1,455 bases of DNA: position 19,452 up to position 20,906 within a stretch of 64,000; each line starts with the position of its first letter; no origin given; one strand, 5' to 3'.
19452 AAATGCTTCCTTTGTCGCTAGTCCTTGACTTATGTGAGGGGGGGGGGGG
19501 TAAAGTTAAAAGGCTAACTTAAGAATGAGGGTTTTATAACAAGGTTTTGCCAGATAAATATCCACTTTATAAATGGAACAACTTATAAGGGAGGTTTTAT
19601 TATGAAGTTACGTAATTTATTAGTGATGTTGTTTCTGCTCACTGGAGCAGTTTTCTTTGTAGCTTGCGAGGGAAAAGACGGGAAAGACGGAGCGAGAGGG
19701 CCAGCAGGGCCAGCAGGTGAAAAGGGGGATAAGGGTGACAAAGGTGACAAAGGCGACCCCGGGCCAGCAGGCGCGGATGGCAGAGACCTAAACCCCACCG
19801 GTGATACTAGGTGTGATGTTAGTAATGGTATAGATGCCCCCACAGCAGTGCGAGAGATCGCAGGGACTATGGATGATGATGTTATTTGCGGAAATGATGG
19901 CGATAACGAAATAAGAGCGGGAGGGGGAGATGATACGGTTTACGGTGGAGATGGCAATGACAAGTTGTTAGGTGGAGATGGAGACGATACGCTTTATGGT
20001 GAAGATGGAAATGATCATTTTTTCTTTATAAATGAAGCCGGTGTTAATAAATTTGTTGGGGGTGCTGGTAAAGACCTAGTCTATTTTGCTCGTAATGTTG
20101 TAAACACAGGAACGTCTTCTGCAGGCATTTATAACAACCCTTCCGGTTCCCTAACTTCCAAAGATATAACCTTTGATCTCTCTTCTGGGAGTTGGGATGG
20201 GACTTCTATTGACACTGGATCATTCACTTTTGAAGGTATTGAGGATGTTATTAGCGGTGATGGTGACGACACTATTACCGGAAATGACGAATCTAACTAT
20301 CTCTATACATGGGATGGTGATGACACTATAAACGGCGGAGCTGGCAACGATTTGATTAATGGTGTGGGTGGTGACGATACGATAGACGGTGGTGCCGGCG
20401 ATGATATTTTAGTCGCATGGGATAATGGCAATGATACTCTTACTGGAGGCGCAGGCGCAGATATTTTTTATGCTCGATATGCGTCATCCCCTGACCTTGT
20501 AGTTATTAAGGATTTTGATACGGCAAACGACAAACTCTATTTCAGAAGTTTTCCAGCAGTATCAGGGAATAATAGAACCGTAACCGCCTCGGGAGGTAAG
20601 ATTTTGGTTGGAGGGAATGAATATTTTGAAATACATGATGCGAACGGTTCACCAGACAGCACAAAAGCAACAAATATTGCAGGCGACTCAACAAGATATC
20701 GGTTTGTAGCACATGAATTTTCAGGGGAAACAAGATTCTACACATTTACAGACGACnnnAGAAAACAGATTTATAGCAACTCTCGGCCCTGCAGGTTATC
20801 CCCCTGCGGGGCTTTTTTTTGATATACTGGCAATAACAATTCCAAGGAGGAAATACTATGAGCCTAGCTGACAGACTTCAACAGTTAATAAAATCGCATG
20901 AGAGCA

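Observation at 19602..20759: Unusual domain combination: lipobox signal, collagen triple-helix GXY repeats and an RTX calcium-binding beta-roll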

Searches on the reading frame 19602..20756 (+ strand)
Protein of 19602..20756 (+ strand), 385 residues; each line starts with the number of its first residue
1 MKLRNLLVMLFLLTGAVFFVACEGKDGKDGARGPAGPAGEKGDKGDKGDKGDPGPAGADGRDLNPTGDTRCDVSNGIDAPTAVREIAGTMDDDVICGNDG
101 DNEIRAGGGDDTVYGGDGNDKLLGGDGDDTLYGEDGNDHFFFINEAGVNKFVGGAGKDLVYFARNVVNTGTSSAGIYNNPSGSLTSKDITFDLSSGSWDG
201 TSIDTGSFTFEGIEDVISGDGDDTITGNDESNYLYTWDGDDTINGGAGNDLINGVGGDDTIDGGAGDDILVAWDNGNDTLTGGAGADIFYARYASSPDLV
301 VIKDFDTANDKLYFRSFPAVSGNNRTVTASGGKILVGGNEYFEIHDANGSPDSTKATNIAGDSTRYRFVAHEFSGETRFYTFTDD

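Call 3: search_protein_families(library=pfam, proteins=[window:19602-20756:+], max_evalue=1)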
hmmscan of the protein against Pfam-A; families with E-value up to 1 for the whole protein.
window:19602-20756:+ (385 aa): 2 families
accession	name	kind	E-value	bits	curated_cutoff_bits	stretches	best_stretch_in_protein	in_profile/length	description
PF00353.25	HemolysinCabind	-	2.2e-27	95.1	23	5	88-122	2-36/36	RTX calcium-binding nonapeptide repeat (4 copies)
PF01391.23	Collagen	-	2.6e-06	27.5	27.2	1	24-60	10-46/60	Collagen triple helix repeat (20 copies)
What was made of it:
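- Pfam Collagen is at threshold (call 3).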

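Call 4: search_protein_families(library=ncbifam, proteins=[window:19602-20756:+], max_evalue=1)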
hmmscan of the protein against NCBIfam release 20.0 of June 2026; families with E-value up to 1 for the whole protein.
window:19602-20756:+ (385 aa): 10 families
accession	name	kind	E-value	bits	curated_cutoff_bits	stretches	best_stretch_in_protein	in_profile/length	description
NF033943.0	RTX_toxin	subfamily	7.7e-20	70.7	1000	2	212-315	722-823/930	RTX family hemolysin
NF035945.1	Zn_serralysin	subfamily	7.9e-19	68.2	500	3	245-321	324-402/462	serralysin family metalloprotease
NF053766.1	ZapA_metallo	exception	1.4e-17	63.9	940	2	82-143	329-390/483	ZapA family metalloprotease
NF046115.1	Ca_rpt_SMc04171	equivalog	1.9e-17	63.7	625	1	85-317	279-520/574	SMc04171 family calcium-binding repeat protein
NF033203.1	entero_EhxA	exception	3.5e-11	42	2000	2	85-163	731-807/997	enterohemolysin EhxA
NF052454.1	BtaGlycanEglC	equivalog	7e-09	35.1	700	3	80-138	88-146/459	endo-1,3-1,4-beta-glycanase EglC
NF050046.1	PueAB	exception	1.1e-06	27.3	670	3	115-283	374-558/616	polyurethane esterase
NF038330.1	adhesin_SclA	exception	0.00012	21.8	400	1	23-137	125-238/405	LPXTG-anchored collagen-like adhesin Scl1/SclA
NF038329.2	gly_rich_SclB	equivalog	0.00014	20.9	325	1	24-266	159-340/442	LPXTG-anchored collagen-like adhesin Scl2/SclB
NF058595.1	invert_tail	domain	0.2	12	37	1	2-39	52-89/113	lipo-invert putative C-terminal anchoring domain-containing protein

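Call 9: find_homologous_proteins(query=window:19602-20756:+)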
Query window:19602-20756:+ (385 aa): 5742 proteins with E <= 0.001 among 8000 candidates; the best 120 are listed.
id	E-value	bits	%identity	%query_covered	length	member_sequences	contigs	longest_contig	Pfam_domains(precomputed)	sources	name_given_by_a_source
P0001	1.5e-128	447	61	96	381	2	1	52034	PF01391.24,PF00353.26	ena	-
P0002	1.3e-126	441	58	97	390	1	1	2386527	PF01391.24,PF00353.26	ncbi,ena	-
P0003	2.7e-121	423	58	96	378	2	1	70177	PF01391.24,PF00353.26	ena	-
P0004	5.9e-120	419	59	100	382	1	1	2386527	PF01391.24,PF00353.26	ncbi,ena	-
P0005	8.8e-120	418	56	97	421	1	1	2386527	PF01391.24,PF00353.26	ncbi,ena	-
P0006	1.2e-118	415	59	100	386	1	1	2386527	PF01391.24,PF00353.26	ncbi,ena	-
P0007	2.0e-115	404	55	100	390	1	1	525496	PF01391.24,PF00353.26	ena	-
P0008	6.3e-115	402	55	97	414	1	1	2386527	PF01391.24,PF00353.26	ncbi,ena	-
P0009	7.8e-114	399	56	100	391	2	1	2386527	PF01391.24,PF00353.26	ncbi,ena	-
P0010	2.8e-113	397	55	97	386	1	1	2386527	PF01391.24,PF00353.26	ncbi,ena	-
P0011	1.9e-112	394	56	100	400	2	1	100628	PF00353.26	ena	-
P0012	4.3e-112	393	57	100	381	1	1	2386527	PF01391.24,PF00353.26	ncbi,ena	-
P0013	8.7e-112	392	56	100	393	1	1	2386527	PF01391.24,PF00353.26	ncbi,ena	-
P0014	5.9e-111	389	55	100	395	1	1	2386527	PF01391.24,PF00353.26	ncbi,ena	-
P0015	9.9e-110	385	54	100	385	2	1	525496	PF01391.24,PF00353.26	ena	-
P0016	1.9e-108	381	55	100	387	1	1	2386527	PF00353.26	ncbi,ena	-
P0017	8.3e-106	372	53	97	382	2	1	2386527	PF01391.24,PF00353.26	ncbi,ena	-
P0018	2.5e-105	371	52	97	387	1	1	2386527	PF01391.24,PF00353.26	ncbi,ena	-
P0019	3.0e-104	367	52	97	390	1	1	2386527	PF01391.24,PF00353.26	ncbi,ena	-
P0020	4.2e-104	367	50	97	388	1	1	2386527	PF01391.24,PF00353.26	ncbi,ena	-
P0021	1.9e-103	365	51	96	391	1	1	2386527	PF01391.24,PF00353.26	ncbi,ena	-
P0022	4.1e-103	364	54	100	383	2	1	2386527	PF01391.24,PF00353.26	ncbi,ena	-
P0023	1.1e-102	362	54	100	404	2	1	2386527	PF01391.24,PF00353.26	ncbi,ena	-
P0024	3.3e-101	357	51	97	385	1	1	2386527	PF01391.24,PF00353.26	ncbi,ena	-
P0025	3.7e-101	357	50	97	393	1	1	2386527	PF01391.24,PF00353.26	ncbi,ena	-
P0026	1.7e-100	355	49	97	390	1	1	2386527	PF01391.24,PF00353.26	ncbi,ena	-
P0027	7.9e-100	353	52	96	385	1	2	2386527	PF01391.24,PF00353.26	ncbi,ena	-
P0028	2.8e-98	348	52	100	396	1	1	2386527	PF01391.24,PF00353.26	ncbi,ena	-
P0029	2.9e-98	348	49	97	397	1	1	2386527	PF01391.24,PF00353.26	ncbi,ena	-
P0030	4.5e-98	347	51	100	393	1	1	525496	PF01391.24,PF00353.26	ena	-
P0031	4.4e-96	340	49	97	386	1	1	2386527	PF01391.24,PF00353.26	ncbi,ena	-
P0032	1.0e-95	339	49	100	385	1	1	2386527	PF00353.26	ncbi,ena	-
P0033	1.1e-95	339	48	100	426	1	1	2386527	PF01391.24,PF00353.26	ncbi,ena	-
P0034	4.9e-95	337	50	97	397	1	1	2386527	PF01391.24,PF00353.26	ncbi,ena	-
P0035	2.8e-92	328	46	100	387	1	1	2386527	PF01391.24,PF00353.26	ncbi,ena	-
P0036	1.5e-90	322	52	100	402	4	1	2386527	PF01391.24,PF00353.26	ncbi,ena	-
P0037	7.1e-90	320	50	96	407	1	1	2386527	PF01391.24,PF00353.26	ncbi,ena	-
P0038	5.7e-89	317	49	97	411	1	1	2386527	PF01391.24,PF00353.26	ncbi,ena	-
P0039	1.2e-88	316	52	96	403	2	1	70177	PF00353.26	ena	-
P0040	1.9e-87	312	51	100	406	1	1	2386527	PF01391.24,PF00353.26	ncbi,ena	-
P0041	3.5e-87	311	50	96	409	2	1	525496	PF01391.24,PF00353.26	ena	-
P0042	2.6e-82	295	60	62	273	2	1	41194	PF01391.24,PF00353.26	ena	-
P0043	8.2e-80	287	49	91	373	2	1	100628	PF01391.24,PF00353.26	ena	-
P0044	2.5e-74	269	40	74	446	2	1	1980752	PF00353.26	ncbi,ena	-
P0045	9.9e-71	257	44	74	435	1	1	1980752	PF01391.24,PF00353.26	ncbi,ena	-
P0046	2.3e-70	256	60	59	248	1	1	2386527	PF01391.24,PF00353.26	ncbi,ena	-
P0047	3.7e-70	255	39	97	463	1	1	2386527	PF01391.24,PF00353.26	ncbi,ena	-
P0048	7.0e-68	248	42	96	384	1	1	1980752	PF01391.24,PF00353.26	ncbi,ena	-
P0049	1.7e-67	246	42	70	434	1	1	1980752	PF01391.24,PF00353.26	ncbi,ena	-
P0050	2.2e-67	246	45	96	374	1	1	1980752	PF01391.24,PF00353.26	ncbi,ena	-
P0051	2.9e-67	245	49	71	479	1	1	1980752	PF00353.26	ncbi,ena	-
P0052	4.5e-67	245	44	74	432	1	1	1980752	PF01391.24,PF00353.26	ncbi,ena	-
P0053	7.1e-67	244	36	92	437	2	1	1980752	PF01391.24,PF00353.26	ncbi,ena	-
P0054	2.3e-65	239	41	92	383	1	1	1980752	PF01391.24,PF00353.26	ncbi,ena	-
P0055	2.5e-65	239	39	75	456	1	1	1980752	PF01391.24,PF00353.26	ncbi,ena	-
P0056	6.0e-65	238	43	92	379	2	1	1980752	PF01391.24,PF00353.26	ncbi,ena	-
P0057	4.0e-63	232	43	71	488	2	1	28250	PF01391.24,PF08548.18,PF00353.26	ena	-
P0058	4.2e-63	232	46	71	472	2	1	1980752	PF01391.24,PF00353.26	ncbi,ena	-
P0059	7.4e-63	231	43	63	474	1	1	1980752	PF01391.24,PF08548.18,PF00353.26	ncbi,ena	-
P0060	1.3e-62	230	43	74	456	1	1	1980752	PF01391.24,PF00353.26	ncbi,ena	-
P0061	3.8e-62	229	41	69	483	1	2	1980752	PF01391.24,PF00353.26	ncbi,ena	-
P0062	1.5e-61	227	42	84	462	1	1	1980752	PF01391.24,PF00353.26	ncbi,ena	-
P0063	2.0e-61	226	48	71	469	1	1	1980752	PF01391.24,PF08548.18,PF00353.26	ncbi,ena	-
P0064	1.7e-60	223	47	71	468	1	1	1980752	PF08548.18,PF00353.26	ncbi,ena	-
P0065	2.0e-60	223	47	71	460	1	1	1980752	PF01391.24,PF00353.26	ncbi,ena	-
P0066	1.6e-58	217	43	74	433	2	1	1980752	PF00353.26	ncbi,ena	-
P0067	2.0e-58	216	45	71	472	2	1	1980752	PF01391.24,PF00353.26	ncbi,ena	-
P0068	4.8e-58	215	57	52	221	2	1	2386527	PF01391.24,PF00353.26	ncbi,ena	-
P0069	6.6e-55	205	47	71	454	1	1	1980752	PF00353.26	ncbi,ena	-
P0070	7.2e-55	205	39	89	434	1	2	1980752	PF01391.24,PF00353.26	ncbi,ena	-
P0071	3.7e-54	202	43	71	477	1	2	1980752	PF01391.24,PF00353.26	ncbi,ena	-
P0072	3.5e-48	183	36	96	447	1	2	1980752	PF01391.24,PF00353.26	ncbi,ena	-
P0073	1.9e-46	177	38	92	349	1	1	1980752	PF01391.24,PF00353.26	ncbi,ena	-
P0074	3.0e-45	173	40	72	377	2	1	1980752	PF00353.26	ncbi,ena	-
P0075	1.2e-38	151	37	50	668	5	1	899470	PF00353.26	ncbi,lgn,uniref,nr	ncbi:Ca2+-binding RTX toxin-like protein [Litoreibacter halocynthiae]|uniref:Ca2+-binding RTX toxin-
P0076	2.0e-36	144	35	50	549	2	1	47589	PF00353.26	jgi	-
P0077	1.3e-35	141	33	57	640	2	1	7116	PF06594.18,PF00353.26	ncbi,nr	ncbi:MAG: calcium-binding protein, partial [Bdellovibrionales bacterium]|nr:calcium-binding protein 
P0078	1.6e-35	141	32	54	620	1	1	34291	PF00353.26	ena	-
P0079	5.7e-35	139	59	33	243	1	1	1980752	PF01391.24,PF00353.26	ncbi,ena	-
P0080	2.7e-34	137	33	58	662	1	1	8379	PF00353.26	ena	-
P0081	2.7e-34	137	36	49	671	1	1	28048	PF00353.26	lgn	-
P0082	1.6e-33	134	56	37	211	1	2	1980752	PF00353.26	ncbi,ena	-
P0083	9.5e-32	129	38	54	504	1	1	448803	PF00353.26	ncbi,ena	-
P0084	1.7e-31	128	41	52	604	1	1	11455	PF00353.26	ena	-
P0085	2.8e-31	127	31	96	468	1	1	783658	PF00353.26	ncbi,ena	-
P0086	3.4e-31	127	33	57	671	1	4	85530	PF00353.26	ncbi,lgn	-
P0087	4.7e-31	126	31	66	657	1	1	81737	PF00353.26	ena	-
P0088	3.9e-30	123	35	65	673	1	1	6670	PF00353.26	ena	-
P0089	4.4e-30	123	40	59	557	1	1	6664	PF00353.26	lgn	-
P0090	7.5e-30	122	34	61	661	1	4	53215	PF00353.26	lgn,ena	-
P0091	7.6e-30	122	39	51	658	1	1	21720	PF00353.26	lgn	-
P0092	9.6e-30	122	36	47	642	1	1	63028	PF08548.18,PF00353.26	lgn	-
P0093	1.5e-29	121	38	50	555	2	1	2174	PF00353.26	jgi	jgi:Ca2+-binding RTX toxin-like protein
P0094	1.9e-29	121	35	52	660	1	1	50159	PF00353.26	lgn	-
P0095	2.2e-29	121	32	64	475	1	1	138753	PF00353.26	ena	-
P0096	2.4e-29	121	32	64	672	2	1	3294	PF06594.18,PF00353.26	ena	-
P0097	2.6e-29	120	31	49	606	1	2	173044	PF00353.26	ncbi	-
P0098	3.6e-29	120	36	57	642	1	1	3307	PF00353.26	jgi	jgi:Ca2+-binding RTX toxin-like protein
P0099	3.8e-29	120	29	79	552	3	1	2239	PF01483.28,PF00353.26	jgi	jgi:Ca2+-binding RTX toxin-like protein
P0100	4.8e-29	120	35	47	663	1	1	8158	PF00353.26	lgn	-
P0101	7.1e-29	119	36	51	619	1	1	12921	PF00353.26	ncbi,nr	ncbi:MAG TPA: calcium-binding protein [Kofleriaceae bacterium]|nr:calcium-binding protein [Kofleriac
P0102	7.8e-29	119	37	55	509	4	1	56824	PF00353.26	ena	-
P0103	9.8e-29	119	34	30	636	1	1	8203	PF00353.26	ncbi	-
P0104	1.1e-28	118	38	50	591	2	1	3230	PF00353.26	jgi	jgi:Ca2+-binding RTX toxin-like protein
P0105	1.1e-28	118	42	48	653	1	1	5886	PF00353.26,PF03009.24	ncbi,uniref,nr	ncbi:glycerophosphodiester phosphodiesterase family protein [Bosea sp. AAP35]|uniref:glycerophosphod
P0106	1.6e-28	118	37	61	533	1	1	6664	PF00353.26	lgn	-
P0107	2.2e-28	117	34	57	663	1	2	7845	PF00353.26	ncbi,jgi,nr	ncbi:MAG TPA: calcium-binding protein [Polymorphobacter sp.]|nr:calcium-binding protein [Polymorphob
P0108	2.8e-28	117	35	61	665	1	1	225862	PF00353.26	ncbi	ncbi:MAG: beta strand repeat-containing protein [Sphingomonadaceae bacterium]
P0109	2.9e-28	117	36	54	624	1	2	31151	PF13448.12,PF00353.26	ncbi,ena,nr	ncbi:MAG: DUF4114 domain-containing protein [Rhizobiaceae bacterium]|nr:DUF4114 domain-containing pr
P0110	3.3e-28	117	30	75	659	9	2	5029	PF00353.26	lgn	-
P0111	3.4e-28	117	37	54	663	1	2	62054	PF00353.26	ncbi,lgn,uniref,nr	ncbi:hypothetical protein JANAI62_36740 [Jannaschia pagri]|uniref:Hemolysin-type calcium-binding rep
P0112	3.6e-28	117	36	66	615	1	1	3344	PF00353.26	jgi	jgi:Ca2+-binding RTX toxin-like protein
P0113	5.3e-28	116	33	62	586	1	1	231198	PF00353.26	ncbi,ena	-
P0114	5.8e-28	116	34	59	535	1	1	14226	PF00353.26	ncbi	ncbi:MAG: calcium-binding protein, partial [Cyanobacteria bacterium P01_F01_bin.53]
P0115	7.0e-28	116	33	51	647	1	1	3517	PF00353.26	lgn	-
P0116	7.1e-28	116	35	64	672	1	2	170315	PF00353.26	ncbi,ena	-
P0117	7.8e-28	116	34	55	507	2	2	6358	PF00353.26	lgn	-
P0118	9.7e-28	115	29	62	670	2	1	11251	PF00353.26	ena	-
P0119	1.5e-27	115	34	63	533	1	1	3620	PF00353.26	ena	-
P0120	2.3e-27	114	40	56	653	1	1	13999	PF00353.26,PF03009.24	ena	-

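Call 10: find_related_loci(query=window:19602-20756:+, collection=genome_contigs, flank=3000)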
Query window:19602-20756:+ (385 aa) in genome_contigs; peptide patterns used: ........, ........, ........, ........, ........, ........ (x = any residue, [..] = any of these).
35 stretches matched a pattern, but none encodes a relative of the query by tblastn (E <= 1e-3).
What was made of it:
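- Tried and rejected: Genome scan with W1 alone: a genome_contigs scan with the single protein found nothing (call 10).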

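Call 11: find_encoding_contigs(protein=P0002, flank=6000, max_places=3)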
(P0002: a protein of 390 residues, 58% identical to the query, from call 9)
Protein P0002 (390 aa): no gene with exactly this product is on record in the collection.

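Call 12: find_encoding_contigs(protein=P0048, flank=6000, max_places=3)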
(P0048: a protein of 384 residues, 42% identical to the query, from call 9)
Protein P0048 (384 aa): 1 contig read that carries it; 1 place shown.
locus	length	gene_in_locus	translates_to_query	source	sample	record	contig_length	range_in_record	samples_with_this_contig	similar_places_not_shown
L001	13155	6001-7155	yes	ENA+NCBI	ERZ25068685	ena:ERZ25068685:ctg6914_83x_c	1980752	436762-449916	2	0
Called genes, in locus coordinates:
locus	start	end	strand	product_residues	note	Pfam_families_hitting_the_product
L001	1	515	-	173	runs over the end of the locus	PF14236:DruA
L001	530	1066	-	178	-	-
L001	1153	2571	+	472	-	PF01391:Collagen (weak), PF00353:HemolysinCabind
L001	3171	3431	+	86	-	-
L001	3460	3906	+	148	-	-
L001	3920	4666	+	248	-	PF01609:DDE_Tnp_1, PF13751:DDE_Tnp_1_6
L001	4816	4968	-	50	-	-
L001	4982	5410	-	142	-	-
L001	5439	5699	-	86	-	-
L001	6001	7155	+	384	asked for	PF01391:Collagen (weak), PF00353:HemolysinCabind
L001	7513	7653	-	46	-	-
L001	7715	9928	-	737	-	PF21804:Transposase_29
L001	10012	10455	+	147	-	-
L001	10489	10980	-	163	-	-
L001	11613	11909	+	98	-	-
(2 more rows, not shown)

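Call 14: find_encoding_contigs(protein=P0031, flank=2000, max_places=3)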
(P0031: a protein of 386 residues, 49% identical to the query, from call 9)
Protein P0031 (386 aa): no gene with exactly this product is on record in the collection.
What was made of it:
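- Tried and rejected: P0002 and P0031 are not on record (calls 11, 14).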

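Call 15: list_cluster_members(proteins=[window:19602-20756:+, window:39317-40474:-, window:37108-38958:-, P0044])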
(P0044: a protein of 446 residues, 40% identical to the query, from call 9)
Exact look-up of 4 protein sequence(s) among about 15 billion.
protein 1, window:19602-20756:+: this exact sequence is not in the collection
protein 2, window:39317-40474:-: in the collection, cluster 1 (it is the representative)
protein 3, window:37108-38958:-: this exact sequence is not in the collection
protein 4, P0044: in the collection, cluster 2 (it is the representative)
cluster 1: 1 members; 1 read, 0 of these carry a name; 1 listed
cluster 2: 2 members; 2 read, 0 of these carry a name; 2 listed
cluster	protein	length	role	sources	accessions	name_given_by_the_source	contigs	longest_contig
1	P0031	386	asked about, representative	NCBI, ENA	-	-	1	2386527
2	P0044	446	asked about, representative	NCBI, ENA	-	-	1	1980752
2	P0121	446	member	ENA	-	-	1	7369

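Call 17: find_related_loci(query=A1, collection=genome_contigs, flank=3000)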
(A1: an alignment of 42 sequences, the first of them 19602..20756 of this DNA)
Query A1 (385 aa) in genome_contigs; peptide patterns used: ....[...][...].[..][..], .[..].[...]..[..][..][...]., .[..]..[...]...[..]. (x = any residue, [..] = any of these).
588 stretches matched a pattern (row limit reached: there are more); 494 encode a relative of the query (tblastn E <= 1e-3); the best 80 are kept; 80 distinct loci.
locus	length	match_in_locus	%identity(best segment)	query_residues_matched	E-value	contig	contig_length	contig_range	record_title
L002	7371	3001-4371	44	15-369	2e-50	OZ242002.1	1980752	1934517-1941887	MAG: Thermodesulfobacteriota bacterium isolate e7122dd4-f3e6-4f07-b2bf-3ec12583613f genome assembly, chromosome: 1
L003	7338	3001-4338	36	1-369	6e-49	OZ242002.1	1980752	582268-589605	MAG: Thermodesulfobacteriota bacterium isolate e7122dd4-f3e6-4f07-b2bf-3ec12583613f genome assembly, chromosome: 1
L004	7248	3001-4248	38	15-369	3e-44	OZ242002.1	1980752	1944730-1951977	MAG: Thermodesulfobacteriota bacterium isolate e7122dd4-f3e6-4f07-b2bf-3ec12583613f genome assembly, chromosome: 1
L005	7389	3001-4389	47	1-377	3e-43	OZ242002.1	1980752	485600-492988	MAG: Thermodesulfobacteriota bacterium isolate e7122dd4-f3e6-4f07-b2bf-3ec12583613f genome assembly, chromosome: 1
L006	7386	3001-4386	40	1-384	3e-42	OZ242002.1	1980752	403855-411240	MAG: Thermodesulfobacteriota bacterium isolate e7122dd4-f3e6-4f07-b2bf-3ec12583613f genome assembly, chromosome: 1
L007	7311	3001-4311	42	1-343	2e-41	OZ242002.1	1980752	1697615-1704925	MAG: Thermodesulfobacteriota bacterium isolate e7122dd4-f3e6-4f07-b2bf-3ec12583613f genome assembly, chromosome: 1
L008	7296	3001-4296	40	1-369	4e-41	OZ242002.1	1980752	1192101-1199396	MAG: Thermodesulfobacteriota bacterium isolate e7122dd4-f3e6-4f07-b2bf-3ec12583613f genome assembly, chromosome: 1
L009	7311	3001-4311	41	1-369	2e-41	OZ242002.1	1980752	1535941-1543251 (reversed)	MAG: Thermodesulfobacteriota bacterium isolate e7122dd4-f3e6-4f07-b2bf-3ec12583613f genome assembly, chromosome: 1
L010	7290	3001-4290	43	1-343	9e-40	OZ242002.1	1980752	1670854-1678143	MAG: Thermodesulfobacteriota bacterium isolate e7122dd4-f3e6-4f07-b2bf-3ec12583613f genome assembly, chromosome: 1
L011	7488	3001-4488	43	1-377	8e-37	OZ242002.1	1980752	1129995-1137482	MAG: Thermodesulfobacteriota bacterium isolate e7122dd4-f3e6-4f07-b2bf-3ec12583613f genome assembly, chromosome: 1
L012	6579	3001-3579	56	1-346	4e-33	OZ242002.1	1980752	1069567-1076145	MAG: Thermodesulfobacteriota bacterium isolate e7122dd4-f3e6-4f07-b2bf-3ec12583613f genome assembly, chromosome: 1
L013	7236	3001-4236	37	15-369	1e-32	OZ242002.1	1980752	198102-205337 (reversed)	MAG: Thermodesulfobacteriota bacterium isolate e7122dd4-f3e6-4f07-b2bf-3ec12583613f genome assembly, chromosome: 1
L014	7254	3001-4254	39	15-369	8e-33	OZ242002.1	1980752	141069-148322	MAG: Thermodesulfobacteriota bacterium isolate e7122dd4-f3e6-4f07-b2bf-3ec12583613f genome assembly, chromosome: 1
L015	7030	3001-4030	59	15-369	2e-32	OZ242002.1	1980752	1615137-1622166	MAG: Thermodesulfobacteriota bacterium isolate e7122dd4-f3e6-4f07-b2bf-3ec12583613f genome assembly, chromosome: 1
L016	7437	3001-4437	44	1-369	4e-52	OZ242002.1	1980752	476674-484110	MAG: Thermodesulfobacteriota bacterium isolate e7122dd4-f3e6-4f07-b2bf-3ec12583613f genome assembly, chromosome: 1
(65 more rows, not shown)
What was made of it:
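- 36 database paralogs plus the query on the 2,386,527-bp contig, 29 on OZ242002.1, and 11 on contigs of a closely related assembly (calls 9, 15, 17).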

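Call 34: find_encoding_contigs(protein=P0007, flank=10000, max_places=3)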
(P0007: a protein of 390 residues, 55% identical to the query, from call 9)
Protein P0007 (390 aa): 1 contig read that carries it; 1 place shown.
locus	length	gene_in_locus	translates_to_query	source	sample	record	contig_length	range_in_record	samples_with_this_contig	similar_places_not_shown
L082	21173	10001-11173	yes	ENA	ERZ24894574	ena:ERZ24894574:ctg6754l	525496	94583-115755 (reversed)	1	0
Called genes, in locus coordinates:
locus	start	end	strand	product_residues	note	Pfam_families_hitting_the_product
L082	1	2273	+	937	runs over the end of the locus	PF00005:ABC_tran (faint), PF02463:SMC_N (faint), PF06745:ATPase (faint), PF13175:AAA_15 (faint), PF13191:AAA_16 (faint), PF13304:AAA_21 (faint), PF17760:UvrA_inter, PF17755:UvrA_DNA-bind, +3 more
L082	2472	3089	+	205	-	PF02673:BacA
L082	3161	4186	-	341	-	PF00459:Inositol_P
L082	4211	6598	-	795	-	PF03636:Glyco_hydro_65N, PF03632:Glyco_hydro_65m, PF03633:Glyco_hydro_65C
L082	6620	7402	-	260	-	PF00702:Hydrolase, PF13419:HAD_2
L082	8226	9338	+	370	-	PF13776:DUF4172, PF02661:Fic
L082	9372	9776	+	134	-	PF22548:AEP-TOTE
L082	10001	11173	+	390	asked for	PF01391:Collagen (weak), PF00353:HemolysinCabind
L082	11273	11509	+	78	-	-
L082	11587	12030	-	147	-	PF13384:HTH_23 (weak), PF13565:HTH_32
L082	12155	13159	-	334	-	PF00814:TsaD, PF22521:HypF_C_2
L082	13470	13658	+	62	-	-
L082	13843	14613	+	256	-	PF00106:adh_short, PF08659:KR, PF23441:SDR (weak), PF13561:adh_short_C2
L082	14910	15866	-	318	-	PF02401:LYTB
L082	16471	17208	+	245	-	PF00215:OMPdecase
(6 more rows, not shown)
